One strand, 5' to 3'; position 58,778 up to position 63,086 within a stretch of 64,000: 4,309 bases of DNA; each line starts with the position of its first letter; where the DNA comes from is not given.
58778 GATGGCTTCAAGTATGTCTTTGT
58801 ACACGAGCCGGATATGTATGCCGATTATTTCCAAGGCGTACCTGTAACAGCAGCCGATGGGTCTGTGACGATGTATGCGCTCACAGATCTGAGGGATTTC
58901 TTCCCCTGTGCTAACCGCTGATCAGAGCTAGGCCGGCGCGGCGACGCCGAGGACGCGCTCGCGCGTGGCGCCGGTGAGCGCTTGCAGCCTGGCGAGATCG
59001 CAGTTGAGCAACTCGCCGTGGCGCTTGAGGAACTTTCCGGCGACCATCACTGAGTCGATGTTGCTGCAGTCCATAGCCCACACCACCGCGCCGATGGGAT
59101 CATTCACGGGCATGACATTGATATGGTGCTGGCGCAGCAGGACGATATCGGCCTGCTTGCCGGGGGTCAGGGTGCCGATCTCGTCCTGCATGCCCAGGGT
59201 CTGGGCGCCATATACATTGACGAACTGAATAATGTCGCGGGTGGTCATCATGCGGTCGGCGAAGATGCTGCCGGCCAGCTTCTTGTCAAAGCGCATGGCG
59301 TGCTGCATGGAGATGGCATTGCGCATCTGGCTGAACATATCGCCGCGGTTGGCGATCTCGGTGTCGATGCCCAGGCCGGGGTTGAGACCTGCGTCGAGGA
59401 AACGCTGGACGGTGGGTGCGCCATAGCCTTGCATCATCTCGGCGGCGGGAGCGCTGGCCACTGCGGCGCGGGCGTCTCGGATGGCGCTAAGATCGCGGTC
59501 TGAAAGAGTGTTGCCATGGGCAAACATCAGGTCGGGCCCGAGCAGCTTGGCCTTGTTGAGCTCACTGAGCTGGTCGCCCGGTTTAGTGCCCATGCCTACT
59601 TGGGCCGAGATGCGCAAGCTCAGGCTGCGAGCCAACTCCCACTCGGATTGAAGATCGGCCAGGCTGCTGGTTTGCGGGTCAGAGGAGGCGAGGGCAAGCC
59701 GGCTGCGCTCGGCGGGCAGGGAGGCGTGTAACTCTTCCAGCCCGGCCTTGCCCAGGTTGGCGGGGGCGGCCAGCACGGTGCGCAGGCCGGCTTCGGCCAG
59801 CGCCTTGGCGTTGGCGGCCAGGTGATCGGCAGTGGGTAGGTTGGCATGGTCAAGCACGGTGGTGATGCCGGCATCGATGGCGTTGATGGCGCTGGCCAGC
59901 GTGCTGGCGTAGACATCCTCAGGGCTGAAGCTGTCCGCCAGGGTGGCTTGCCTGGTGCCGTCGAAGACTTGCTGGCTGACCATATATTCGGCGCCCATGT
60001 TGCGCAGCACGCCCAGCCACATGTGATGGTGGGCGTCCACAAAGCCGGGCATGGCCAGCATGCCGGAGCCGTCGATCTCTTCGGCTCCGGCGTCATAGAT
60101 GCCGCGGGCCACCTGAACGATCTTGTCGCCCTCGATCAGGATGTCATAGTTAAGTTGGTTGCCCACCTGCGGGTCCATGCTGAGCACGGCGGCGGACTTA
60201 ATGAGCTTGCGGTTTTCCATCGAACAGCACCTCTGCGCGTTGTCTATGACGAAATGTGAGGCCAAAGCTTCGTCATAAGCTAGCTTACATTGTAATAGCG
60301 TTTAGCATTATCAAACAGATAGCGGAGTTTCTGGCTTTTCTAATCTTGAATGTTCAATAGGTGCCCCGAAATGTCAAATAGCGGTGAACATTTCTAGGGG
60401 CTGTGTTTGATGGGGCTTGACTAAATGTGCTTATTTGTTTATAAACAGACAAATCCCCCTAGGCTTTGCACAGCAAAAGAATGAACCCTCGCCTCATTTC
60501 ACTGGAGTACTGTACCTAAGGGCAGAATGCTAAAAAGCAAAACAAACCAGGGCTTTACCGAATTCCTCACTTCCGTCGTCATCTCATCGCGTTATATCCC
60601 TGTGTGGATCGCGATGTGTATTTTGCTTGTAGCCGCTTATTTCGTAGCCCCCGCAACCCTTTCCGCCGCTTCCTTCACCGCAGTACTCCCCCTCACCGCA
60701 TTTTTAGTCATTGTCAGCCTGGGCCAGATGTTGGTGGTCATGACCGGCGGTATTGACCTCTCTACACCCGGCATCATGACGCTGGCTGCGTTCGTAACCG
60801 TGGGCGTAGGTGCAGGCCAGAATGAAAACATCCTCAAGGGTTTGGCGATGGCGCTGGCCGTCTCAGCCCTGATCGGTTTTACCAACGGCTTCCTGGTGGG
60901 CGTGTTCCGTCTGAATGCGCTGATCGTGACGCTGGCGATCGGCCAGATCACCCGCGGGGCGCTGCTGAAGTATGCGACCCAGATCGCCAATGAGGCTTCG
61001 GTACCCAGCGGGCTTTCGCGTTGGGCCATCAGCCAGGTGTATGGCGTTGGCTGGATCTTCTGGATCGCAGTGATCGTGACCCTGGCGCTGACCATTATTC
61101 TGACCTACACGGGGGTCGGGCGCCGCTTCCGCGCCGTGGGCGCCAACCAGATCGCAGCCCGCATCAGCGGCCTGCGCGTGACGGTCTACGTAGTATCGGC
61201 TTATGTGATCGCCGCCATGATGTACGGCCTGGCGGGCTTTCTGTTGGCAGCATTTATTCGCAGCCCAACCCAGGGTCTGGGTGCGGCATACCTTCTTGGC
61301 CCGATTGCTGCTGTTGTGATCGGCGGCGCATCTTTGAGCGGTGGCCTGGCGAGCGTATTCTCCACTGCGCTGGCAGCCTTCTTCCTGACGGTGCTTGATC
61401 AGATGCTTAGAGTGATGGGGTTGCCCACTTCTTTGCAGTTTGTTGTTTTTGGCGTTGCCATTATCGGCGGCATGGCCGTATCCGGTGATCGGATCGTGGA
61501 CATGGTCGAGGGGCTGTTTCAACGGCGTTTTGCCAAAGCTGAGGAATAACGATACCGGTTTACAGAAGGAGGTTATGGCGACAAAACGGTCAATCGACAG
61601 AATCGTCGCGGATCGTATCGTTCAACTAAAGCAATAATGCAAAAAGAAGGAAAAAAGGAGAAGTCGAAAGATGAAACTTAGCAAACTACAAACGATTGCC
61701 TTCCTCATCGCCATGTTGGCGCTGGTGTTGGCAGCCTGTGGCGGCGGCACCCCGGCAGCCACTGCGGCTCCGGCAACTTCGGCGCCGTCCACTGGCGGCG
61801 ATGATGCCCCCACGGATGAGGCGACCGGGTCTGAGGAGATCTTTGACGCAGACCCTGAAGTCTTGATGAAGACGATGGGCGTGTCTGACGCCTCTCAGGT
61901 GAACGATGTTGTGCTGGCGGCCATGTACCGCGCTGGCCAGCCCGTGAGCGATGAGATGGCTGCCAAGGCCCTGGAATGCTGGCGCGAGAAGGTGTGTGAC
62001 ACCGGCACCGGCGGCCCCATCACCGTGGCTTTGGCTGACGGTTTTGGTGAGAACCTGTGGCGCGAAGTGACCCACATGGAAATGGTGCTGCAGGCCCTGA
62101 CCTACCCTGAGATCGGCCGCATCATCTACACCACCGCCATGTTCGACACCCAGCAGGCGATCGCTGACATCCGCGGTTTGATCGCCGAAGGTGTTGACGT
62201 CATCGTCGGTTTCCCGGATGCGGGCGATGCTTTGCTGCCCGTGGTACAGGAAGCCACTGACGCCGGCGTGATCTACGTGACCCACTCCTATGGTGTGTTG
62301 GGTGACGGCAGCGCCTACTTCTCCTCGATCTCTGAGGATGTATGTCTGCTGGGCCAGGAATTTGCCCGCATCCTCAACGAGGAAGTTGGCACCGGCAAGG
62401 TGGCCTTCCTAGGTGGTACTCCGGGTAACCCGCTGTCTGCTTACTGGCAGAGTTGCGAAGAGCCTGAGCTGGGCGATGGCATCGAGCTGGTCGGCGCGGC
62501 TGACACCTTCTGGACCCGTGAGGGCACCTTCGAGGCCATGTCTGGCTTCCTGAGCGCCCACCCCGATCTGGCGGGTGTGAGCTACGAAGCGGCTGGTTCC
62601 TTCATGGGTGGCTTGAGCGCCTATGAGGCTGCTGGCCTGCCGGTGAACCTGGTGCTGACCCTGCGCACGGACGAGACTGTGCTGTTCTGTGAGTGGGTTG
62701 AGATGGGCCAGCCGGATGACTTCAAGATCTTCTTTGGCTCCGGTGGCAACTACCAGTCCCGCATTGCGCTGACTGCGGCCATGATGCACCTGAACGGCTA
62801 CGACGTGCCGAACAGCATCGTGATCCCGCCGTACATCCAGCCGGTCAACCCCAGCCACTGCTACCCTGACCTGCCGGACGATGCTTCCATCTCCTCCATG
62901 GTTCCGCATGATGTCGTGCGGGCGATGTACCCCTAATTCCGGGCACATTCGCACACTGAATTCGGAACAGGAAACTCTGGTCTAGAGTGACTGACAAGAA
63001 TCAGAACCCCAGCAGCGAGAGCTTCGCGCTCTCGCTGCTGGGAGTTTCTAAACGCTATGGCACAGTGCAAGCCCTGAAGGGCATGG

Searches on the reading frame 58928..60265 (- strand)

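Call 60: search_protein_families(library=pfam, proteins=[window:58928-60265:-], max_evalue=0.001)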
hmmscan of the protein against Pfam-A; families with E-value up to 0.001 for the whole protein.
window:58928-60265:- (445 aa): 2 families
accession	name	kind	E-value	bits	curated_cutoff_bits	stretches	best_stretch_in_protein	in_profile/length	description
PF01979.26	Amidohydro_1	-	1.9e-27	96.9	25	1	71-412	2-344/345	Amidohydrolase family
PF07969.17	Amidohydro_3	-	4.1e-13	50.1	29.7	1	248-388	310-452/472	Amidohydrolase family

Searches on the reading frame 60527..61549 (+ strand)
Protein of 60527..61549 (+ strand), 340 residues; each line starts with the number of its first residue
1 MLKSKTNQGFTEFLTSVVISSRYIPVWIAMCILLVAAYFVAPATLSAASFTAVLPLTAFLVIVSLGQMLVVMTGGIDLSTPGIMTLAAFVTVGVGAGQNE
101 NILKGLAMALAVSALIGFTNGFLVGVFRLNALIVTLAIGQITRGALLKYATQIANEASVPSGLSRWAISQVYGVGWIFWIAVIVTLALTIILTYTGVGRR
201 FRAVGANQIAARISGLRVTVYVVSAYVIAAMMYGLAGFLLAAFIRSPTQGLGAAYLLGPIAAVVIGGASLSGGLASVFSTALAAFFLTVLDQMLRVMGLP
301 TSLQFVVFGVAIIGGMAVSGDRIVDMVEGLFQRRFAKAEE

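Call 60: search_protein_families(library=pfam, proteins=[window:60527-61549:+], max_evalue=0.001)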
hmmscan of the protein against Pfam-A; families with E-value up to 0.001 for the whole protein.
window:60527-61549:+ (340 aa): 1 family
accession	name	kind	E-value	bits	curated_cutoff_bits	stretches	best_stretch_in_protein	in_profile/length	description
PF02653.21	BPD_transp_2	-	7.2e-30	104.5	26.8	1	52-313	4-266/269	Branched-chain amino acid transport system / permease component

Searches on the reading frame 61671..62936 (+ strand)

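Call 60: search_protein_families(library=pfam, proteins=[window:61671-62936:+], max_evalue=0.001)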
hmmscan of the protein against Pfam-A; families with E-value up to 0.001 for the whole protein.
window:61671-62936:+ (421 aa): 1 family
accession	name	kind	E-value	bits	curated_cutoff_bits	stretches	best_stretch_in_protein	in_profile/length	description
PF13407.12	Peripla_BP_4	-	1.7e-20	74.1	35.1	1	150-376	32-256/258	Periplasmic binding protein domain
